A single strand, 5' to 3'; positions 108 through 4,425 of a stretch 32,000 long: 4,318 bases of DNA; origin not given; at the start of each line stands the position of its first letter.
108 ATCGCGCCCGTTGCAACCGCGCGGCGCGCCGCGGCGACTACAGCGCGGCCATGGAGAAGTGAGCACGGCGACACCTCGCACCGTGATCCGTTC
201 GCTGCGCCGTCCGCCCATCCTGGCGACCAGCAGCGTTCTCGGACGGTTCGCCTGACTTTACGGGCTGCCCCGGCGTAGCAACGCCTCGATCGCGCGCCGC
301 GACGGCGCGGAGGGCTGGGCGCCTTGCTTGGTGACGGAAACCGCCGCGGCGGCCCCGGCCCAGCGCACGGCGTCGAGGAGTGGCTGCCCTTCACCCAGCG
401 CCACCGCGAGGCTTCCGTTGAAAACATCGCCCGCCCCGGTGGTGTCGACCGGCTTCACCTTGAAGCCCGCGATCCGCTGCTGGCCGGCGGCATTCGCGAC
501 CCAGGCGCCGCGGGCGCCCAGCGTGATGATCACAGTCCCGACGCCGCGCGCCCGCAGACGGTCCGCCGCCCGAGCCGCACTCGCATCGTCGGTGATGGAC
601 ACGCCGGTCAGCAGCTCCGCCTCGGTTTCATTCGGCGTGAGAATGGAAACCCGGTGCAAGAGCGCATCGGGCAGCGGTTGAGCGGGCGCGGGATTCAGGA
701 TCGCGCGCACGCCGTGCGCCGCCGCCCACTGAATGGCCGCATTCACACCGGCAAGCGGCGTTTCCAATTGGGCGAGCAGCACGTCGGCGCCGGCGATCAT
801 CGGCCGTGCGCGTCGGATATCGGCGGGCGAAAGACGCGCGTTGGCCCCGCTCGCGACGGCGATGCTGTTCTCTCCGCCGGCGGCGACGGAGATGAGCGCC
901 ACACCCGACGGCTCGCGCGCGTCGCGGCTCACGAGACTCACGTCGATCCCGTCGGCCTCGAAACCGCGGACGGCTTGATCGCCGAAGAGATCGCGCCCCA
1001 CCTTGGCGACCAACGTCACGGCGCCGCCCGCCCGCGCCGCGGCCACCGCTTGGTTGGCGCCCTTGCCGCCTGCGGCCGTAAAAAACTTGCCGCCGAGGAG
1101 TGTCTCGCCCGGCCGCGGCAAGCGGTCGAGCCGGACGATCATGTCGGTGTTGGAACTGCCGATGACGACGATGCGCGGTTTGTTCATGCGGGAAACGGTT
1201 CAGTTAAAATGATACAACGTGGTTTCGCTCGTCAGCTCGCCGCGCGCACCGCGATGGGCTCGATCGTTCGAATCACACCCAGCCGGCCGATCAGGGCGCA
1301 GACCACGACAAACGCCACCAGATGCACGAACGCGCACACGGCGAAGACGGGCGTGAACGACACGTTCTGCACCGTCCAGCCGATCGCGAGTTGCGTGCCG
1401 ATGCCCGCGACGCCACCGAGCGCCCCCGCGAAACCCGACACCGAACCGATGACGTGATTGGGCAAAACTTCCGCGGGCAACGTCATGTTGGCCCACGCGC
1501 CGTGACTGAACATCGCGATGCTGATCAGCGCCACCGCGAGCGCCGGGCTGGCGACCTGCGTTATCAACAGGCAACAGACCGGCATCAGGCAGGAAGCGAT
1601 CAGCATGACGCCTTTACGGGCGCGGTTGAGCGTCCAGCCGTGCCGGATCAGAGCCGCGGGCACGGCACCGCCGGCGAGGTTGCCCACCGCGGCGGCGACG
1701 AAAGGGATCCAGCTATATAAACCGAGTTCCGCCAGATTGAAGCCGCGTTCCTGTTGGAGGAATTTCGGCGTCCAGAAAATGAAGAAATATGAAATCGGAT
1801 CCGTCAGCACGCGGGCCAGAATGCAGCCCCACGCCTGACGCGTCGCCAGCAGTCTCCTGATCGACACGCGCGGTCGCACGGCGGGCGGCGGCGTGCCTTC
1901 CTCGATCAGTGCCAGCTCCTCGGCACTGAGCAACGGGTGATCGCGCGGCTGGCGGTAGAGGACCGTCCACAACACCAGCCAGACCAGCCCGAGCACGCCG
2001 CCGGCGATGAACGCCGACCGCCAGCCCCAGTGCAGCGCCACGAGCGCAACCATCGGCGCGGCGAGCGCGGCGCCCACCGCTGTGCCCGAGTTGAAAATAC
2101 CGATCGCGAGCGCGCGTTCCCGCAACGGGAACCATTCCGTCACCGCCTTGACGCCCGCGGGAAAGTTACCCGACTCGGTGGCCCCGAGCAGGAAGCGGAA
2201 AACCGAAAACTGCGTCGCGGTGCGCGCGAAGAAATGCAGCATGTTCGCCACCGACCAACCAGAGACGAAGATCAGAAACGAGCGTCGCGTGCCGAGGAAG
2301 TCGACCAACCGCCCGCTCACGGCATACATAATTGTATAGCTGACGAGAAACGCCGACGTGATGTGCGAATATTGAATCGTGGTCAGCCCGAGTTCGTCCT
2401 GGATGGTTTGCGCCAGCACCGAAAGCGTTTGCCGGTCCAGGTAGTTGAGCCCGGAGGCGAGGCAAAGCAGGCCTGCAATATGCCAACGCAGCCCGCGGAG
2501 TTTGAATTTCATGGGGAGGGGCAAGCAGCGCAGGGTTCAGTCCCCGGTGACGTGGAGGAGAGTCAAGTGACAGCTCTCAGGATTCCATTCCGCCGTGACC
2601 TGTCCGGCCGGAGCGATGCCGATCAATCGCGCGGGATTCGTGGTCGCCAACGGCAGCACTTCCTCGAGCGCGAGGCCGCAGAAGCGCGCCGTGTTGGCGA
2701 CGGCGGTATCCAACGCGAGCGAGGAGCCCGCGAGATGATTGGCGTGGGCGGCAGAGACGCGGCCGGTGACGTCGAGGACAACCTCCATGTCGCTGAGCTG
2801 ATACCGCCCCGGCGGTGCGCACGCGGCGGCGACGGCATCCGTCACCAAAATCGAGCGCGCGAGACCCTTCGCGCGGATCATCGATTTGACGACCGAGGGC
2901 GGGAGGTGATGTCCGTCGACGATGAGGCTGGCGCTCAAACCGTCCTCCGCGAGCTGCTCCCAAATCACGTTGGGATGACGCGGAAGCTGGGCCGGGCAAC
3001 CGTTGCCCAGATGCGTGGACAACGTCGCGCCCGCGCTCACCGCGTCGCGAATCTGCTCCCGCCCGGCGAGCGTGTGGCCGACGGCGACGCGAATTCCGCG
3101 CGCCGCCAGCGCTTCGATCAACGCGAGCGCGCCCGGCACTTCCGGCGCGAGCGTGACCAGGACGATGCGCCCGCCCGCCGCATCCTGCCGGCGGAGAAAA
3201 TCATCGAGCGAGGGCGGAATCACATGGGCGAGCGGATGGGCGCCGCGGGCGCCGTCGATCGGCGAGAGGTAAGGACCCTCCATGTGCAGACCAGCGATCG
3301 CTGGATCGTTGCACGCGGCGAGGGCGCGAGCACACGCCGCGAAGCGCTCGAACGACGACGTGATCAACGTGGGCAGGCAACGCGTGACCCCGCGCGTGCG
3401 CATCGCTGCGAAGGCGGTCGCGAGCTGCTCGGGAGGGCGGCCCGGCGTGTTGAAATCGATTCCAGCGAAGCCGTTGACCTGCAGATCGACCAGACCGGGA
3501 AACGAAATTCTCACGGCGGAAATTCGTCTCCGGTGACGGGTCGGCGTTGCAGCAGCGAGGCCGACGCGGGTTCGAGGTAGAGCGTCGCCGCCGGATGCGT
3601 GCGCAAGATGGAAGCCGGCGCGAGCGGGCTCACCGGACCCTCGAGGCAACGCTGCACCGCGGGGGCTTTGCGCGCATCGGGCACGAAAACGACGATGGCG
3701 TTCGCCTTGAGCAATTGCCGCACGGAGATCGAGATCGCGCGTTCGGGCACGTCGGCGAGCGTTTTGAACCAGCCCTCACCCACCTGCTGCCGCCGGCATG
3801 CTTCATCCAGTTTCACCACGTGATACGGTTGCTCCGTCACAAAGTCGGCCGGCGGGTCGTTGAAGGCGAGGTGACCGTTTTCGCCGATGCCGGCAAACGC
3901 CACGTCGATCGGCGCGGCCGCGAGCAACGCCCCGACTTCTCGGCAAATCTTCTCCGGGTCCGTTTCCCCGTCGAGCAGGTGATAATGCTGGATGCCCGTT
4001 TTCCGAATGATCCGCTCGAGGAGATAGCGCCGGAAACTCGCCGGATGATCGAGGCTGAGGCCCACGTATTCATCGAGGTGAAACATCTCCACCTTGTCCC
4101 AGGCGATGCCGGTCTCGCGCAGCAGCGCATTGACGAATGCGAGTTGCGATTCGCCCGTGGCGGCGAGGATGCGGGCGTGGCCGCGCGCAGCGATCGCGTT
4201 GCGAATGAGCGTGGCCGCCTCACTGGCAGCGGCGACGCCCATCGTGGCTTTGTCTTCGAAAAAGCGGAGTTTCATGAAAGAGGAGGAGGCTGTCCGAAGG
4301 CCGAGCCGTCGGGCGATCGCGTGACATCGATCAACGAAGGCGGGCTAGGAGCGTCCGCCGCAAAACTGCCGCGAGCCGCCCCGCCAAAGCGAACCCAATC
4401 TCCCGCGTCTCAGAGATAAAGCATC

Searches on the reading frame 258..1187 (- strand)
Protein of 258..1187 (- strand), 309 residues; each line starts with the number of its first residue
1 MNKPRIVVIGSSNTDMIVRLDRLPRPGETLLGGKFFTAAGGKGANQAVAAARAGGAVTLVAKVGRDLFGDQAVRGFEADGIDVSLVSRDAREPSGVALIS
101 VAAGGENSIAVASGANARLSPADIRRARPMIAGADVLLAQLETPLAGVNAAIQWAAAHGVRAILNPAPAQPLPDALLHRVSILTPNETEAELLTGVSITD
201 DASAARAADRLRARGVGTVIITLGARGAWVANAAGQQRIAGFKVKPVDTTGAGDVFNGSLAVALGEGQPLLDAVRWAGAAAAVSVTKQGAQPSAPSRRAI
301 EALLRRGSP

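Call 8: search_protein_families(library=pfam, proteins=[window:258-1187:-], max_evalue=0.001)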
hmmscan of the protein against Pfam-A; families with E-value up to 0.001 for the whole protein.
window:258-1187:- (309 aa): 4 families
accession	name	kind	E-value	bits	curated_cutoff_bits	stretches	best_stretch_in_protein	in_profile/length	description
PF00294.29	PfkB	-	1.8e-67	228.2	25.8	1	5-296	3-301/302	pfkB family carbohydrate kinase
PF08543.17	Phos_pyr_kin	-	3.7e-14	53.1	27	1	161-279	101-226/246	Phosphomethylpyrimidine kinase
PF01256.23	Carb_kinase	-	4.9e-05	23.4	27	1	181-287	118-225/242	NAD(P)H-hydrate dehydratase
PF25270.1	Khk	-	0.0002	21.1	35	1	182-299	243-360/365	Prokaryotic ketohexokinase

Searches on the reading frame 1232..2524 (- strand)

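Call 8: search_protein_families(library=pfam, proteins=[window:1232-2524:-], max_evalue=0.001)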
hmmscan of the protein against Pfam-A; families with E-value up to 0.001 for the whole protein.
window:1232-2524:- (430 aa): 2 families
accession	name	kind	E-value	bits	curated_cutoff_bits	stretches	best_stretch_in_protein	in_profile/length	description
PF07690.21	MFS_1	-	2.3e-53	181.8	33.4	2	20-375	1-344/347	Major Facilitator Superfamily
PF00083.30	Sugar_tr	-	2.3e-06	27.2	22.3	1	43-189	43-191/452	Sugar (and other) transporter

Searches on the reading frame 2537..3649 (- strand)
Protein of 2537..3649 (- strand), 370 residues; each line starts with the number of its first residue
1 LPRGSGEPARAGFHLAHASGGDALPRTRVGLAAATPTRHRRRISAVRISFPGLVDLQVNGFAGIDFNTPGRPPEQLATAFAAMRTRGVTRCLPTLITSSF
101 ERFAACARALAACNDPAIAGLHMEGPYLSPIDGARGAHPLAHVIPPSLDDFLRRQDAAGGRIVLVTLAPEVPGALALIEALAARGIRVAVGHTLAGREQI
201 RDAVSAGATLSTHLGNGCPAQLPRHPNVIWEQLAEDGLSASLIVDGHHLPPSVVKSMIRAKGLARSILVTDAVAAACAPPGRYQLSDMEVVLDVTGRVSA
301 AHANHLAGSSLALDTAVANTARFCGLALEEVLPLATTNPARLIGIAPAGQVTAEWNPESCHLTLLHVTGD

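Call 8: search_protein_families(library=pfam, proteins=[window:2537-3649:-], max_evalue=0.001)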
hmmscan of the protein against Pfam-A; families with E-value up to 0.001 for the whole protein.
window:2537-3649:- (370 aa): 1 family
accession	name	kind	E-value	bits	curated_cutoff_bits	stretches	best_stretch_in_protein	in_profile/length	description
PF01979.26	Amidohydro_1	-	3.5e-10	40.1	25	1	50-352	3-308/345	Amidohydrolase family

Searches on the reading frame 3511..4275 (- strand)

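Call 8: search_protein_families(library=pfam, proteins=[window:3511-4275:-], max_evalue=0.001)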
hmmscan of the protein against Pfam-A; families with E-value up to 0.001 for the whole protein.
window:3511-4275:- (254 aa): 1 family
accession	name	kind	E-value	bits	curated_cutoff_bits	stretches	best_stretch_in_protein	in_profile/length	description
PF01182.26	Glucosamine_iso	-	5.7e-17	62.8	27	1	8-226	2-218/225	Glucosamine-6-phosphate isomerases/6-phosphogluconolactonase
